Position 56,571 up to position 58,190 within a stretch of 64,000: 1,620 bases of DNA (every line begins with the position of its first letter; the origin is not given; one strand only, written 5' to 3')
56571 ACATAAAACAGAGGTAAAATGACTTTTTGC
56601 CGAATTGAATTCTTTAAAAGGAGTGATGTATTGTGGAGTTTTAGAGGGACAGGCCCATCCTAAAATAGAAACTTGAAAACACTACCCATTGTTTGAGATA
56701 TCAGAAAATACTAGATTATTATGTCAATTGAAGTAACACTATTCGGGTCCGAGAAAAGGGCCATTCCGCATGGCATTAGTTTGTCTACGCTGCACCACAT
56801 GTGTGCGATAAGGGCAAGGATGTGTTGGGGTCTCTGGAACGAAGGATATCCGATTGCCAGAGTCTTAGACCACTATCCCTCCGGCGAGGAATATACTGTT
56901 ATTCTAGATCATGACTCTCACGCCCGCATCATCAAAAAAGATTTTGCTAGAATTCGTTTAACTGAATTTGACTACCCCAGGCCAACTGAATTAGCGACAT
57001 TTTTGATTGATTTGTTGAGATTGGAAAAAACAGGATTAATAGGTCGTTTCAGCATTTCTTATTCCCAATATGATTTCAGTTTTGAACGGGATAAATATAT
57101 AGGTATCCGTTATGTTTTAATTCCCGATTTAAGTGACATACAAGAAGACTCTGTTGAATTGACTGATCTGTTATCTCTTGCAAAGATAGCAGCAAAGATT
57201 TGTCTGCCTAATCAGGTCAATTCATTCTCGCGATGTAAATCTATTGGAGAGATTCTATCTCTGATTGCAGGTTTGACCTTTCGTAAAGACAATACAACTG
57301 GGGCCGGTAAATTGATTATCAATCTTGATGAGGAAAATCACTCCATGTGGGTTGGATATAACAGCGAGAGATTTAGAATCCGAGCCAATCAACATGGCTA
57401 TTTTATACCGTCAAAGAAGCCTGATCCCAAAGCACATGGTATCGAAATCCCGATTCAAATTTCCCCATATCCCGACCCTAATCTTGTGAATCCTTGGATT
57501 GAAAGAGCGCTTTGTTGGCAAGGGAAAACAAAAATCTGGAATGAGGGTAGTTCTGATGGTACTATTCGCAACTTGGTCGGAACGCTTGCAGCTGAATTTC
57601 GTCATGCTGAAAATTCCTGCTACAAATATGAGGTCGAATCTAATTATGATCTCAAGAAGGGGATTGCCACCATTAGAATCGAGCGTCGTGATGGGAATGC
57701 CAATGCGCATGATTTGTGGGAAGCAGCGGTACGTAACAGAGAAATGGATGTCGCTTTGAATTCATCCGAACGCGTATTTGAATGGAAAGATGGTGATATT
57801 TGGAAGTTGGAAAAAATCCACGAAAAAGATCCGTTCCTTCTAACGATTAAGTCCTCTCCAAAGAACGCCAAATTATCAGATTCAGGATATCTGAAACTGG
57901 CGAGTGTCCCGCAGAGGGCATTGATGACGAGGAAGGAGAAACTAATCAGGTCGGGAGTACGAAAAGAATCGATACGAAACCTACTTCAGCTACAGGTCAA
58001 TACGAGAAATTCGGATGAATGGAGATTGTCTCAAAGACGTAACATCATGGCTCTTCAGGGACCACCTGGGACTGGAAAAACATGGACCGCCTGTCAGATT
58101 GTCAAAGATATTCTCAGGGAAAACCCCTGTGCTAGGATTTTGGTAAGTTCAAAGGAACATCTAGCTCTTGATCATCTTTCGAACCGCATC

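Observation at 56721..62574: Three-gene operon: Upf1-like helicase + double-HKD PLD protein + small disordered protein, a candidate divergent (Mokosh-like) archaeal immune system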

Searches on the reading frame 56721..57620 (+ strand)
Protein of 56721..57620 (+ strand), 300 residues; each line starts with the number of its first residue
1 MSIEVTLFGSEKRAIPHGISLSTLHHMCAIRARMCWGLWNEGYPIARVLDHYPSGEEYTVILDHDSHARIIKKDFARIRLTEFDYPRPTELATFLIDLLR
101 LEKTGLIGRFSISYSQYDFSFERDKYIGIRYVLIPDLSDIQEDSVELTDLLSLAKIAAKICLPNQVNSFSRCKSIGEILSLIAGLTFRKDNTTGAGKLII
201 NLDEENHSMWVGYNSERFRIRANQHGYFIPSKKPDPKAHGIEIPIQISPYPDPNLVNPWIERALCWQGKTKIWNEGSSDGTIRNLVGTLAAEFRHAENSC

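Call 45: predict_structure(alignment_id=A4)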
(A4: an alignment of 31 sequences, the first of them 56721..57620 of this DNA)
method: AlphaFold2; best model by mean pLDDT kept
length: 300 residues; sequences in the alignment: 31
mean_pLDDT: 85.1   pTM: 0.85
mean pLDDT of the five models: 85.1, 85.0, 84.5, 84.4, 82.3
residues with pLDDT >= 90: 153; 70-90: 102; 50-70: 43; < 50: 2
segments of 3 or more residues with pLDDT < 50: none
pLDDT, mean of each block of 10 residues (from residue 1): 80 72 92 92 91 91 79 59 76 96 94 85 77 93 91 94 91 96 88 92 93 93 86 94 91 72 86 58 71 77
secondary structure, 60 per line:
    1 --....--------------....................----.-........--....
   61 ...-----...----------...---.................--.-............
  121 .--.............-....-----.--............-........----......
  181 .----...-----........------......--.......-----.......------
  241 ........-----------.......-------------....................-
elements in order: E3-6 H21-40 E47-54 E57-63 E69-71 H88-104 E109-121 E124-136 H138-141 H150-161 H163-170 H175-181 E186-188 E194-201 E208-213 E216-222 E228-234 E241-248 H260-266 H280-299

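Call 50: fold_search(model_id=the predicted structure, library=pdb)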
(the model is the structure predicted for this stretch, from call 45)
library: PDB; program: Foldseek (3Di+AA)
matches with E <= 10: 758; with E <= 0.001: 0
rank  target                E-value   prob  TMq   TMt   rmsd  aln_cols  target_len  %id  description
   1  4tth_B                1.1e-01  0.35  0.25  0.28  11.1       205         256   14  Crystal structure of a CDK6/Vcyclin complex with inhibitor bound (released 2014-08-06)
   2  6rct_A                1.6e-01  0.35  0.22  0.20  11.4       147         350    7  Crystal structure of CLK3 in complex with T3-CLK (released 2019-05-01)
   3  6khd_B                2.0e-01  0.30  0.26  0.24  11.9       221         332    8  Crystal structure of CLK1 in complex with CX-4945 (released 2019-10-02)
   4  6gzh_A                2.1e-01  0.25  0.27  0.26   9.1       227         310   12  Crystal Structure of Human CDK9/cyclinT1 with A86 (released 2018-08-29)
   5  3raw_A                2.2e-01  0.33  0.23  0.20  11.7       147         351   10  Crystal Structure of human CDC-like kinase 3 isoform in complex with leucettine L41 (released 2011-05-04)
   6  6ft7_A                2.3e-01  0.30  0.26  0.23  10.4       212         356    7  Crystal structure of CLK3 in complex with compound 8a (released 2018-05-16)
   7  2vag                  2.3e-01  0.25  0.26  0.24  11.7       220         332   10  Crystal structure of di-phosphorylated human CLK1 in complex with a novel substituted indole inhibitor (released 2007-10-09)
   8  2wu6                  2.3e-01  0.23  0.24  0.21  11.6       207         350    8  Crystal Structure of the Human CLK3 in complex with DKI (released 2009-10-20)
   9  6r5f_D                2.5e-01  0.20  0.22  0.25  12.7       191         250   13  Crystal structure of RIP1 kinase in complex with DHP77 (released 2019-05-01)
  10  7xqk_A                2.6e-01  0.12  0.20  0.20  13.6       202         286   11  The Crystal Structure of CDK3 and CyclinE1 Complex from Biortus. (released 2023-05-17)
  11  6ytd                  2.8e-01  0.23  0.26  0.23  12.3       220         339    9  CLK1 V324A mutant bound with benzothiazole Tg003 (Cpd 2) (released 2020-07-15)
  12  9esn_A                2.8e-01  0.18  0.25  0.25   8.7       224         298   14  CDK2-cyclin A in complex with FragLite 28 (released 2025-04-09)
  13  4ec9_A                3.3e-01  0.16  0.24  0.23   9.3       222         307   11  Crystal structure of full-length cdk9 in complex with cyclin t (released 2012-09-12)
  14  3raw_B                3.5e-01  0.21  0.26  0.24  11.8       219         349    6  Crystal Structure of human CDC-like kinase 3 isoform in complex with leucettine L41 (released 2011-05-04)
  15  7vdq_B                3.5e-01  0.13  0.23  0.24  10.9       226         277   15  The structure of cyclin-dependent kinase 5 (CDK5) in complex with p25 and Compound 7 (released 2022-03-09)
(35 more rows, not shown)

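Call 84: search_protein_representatives(alignment_id=A4)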
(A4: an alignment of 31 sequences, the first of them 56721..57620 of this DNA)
Query: 31 sequences, 291 profile positions. Proteins with E-value up to 0.001 (for the whole library): 35; up to 1e-10: 26; up to 1e-30: 8. The best 35 are listed.
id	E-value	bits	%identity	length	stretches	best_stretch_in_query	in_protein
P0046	1.4e-89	316.6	-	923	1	4-291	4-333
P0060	3.0e-84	299.0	-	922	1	1-290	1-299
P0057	9.5e-75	267.9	-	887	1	1-291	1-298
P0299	1.2e-71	257.7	-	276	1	1-235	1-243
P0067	1.0e-64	235.0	-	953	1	17-290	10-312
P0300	8.2e-48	179.5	-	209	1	8-159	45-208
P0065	2.2e-42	161.6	-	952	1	17-291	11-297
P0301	1.6e-41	158.8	-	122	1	1-114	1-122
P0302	3.7e-29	118.2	-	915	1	37-290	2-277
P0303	4.4e-28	114.7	-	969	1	20-291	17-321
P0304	1.4e-26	109.8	-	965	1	20-289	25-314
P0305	1.9e-25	106.1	-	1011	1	20-291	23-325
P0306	1.9e-24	102.7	-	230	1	1-65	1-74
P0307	2.9e-23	98.9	-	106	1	15-105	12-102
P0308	8.7e-23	97.3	-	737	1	46-291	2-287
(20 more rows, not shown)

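Call 96: search_protein_families(library=pfam, alignment_id=A4, max_evalue=1)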
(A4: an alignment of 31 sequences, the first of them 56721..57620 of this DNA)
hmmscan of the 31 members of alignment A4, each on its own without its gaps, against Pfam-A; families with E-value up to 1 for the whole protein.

A. member 1, window:56721-57620:+ (300 aa): 0 families

B. families by the number of members that match (of 31 scanned): 9 families
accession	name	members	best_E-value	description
PF24556.1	SH3_Myosin-XVIIIa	2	0.1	Unconventional myosin-XVIIIa SH3 domain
PF12531.13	DUF3731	1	0.08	DNA-K related protein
PF02036.22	SCP2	1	0.086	SCP-2 sterol transfer family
PF19498.4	DUF6033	1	0.099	Protein of unknown function (DUF6033)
PF05920.17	Homeobox_KN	1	0.11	Homeobox KN domain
PF08533.16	Glyco_hydro_42C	1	0.17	Beta-galactosidase C-terminal domain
PF18311.7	Rrp40_N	1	0.17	Exosome complex exonuclease Rrp40 N-terminal domain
PF11485.14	STK_08120-like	1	0.17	STK_08120-like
PF19279.4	YegS_C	1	0.19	YegS C-terminal NAD kinase beta sandwich-like domain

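Call 115: search_dna_similar(query=window:56721-57620:+, collection=plasmids, mode=protein, max_evalue=0.001, max_rows=10)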
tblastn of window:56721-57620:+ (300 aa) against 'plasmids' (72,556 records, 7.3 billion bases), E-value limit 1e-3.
No match.

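Call 116: fold_search(model_id=the predicted structure, library=viral)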
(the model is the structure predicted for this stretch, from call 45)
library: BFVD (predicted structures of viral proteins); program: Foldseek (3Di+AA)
matches with E <= 10: 456; with E <= 0.001: 2
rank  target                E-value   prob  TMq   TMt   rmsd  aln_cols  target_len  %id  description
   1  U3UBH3                3.5e-04  0.96  0.26  0.21  16.6       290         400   10  Conserved hypothetical pox protein [Squirrelpox virus]
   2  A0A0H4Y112            3.7e-04  0.99  0.31  0.29  11.6       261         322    8  L3/FP4 protein [Salmon gill poxvirus]
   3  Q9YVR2                1.7e-03  0.95  0.30  0.27  13.9       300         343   12  ORF MSV180 putative vaccinia L3L homolog, similar to SW:P07614 [Melanoplus sanguinipes entomopoxvirus]
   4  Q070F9                3.5e-03  0.91  0.28  0.28  16.2       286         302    9  Internal virion protein [Nile crocodilepox virus (isolate Crocodylus niloticus/Zimbabwe/Ume/2001)]
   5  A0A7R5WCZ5            7.3e-03  0.51  0.23  0.20  15.2       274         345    8  Putative internal virion protein [Diachasmimorpha longicaudata entomopoxvirus]
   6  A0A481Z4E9            8.7e-03  0.51  0.20  0.15  15.3       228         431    9  Protein kinase [Pithovirus LCPAC103]
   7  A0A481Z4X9            2.3e-02  0.57  0.24  0.16  13.8       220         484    9  Protein kinase [Pithovirus LCPAC201]
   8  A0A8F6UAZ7            1.5e-01  0.28  0.23  0.19   9.6       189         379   15  Putative phosphotransferase [Rhinella marina erythrocytic-like virus]
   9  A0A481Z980            1.6e-01  0.21  0.25  0.16  15.9       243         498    7  Protein kinase [Pithovirus LCPAC302]
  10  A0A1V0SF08            1.8e-01  0.41  0.30  0.31   9.5       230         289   13  Serine/threonine protein kinase [Hokovirus HKV1]
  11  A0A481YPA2            2.2e-01  0.20  0.22  0.20  14.3       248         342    7  Protein kinase [Pithovirus LCDPAC02]
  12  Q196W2                2.3e-01  0.23  0.23  0.15  10.1       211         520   12  Probable kinase 098L [Invertebrate iridescent virus 3]
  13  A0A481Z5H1            2.4e-01  0.33  0.24  0.19  10.1       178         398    8  Protein kinase [Pithovirus LCPAC104]
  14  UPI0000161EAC         2.4e-01  0.10  0.21  0.15  17.8       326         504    9  (no name look-up for this kind of identifier)
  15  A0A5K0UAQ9            2.7e-01  0.20  0.21  0.19  10.8       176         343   11  Serine/threonine protein kinase [Yasminevirus sp. GU-2018]
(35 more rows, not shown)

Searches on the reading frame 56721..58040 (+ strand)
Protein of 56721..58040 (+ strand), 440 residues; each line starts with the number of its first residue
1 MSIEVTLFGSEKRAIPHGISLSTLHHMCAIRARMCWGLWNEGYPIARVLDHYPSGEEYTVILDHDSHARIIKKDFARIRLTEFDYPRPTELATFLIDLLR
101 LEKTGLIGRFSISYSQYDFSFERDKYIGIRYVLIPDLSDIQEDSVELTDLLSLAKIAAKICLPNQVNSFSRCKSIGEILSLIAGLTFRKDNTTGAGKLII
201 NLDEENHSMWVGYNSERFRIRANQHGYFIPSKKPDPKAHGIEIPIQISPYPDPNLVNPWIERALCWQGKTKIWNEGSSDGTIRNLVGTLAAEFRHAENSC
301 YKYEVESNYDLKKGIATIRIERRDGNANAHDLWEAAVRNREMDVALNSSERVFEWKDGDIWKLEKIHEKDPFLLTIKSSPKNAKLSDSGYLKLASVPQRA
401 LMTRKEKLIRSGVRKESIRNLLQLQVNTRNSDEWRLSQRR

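Call 27: search_protein_families(library=pfam, proteins=[window:56721-58040:+], max_evalue=10)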
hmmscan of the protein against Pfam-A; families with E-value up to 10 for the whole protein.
window:56721-58040:+ (440 aa): 1 family
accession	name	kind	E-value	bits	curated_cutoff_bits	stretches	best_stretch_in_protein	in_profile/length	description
PF10902.13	WYL_2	-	0.15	12.8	26.7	1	278-299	20-43/74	WYL_2, Sm-like SH3 beta-barrel fold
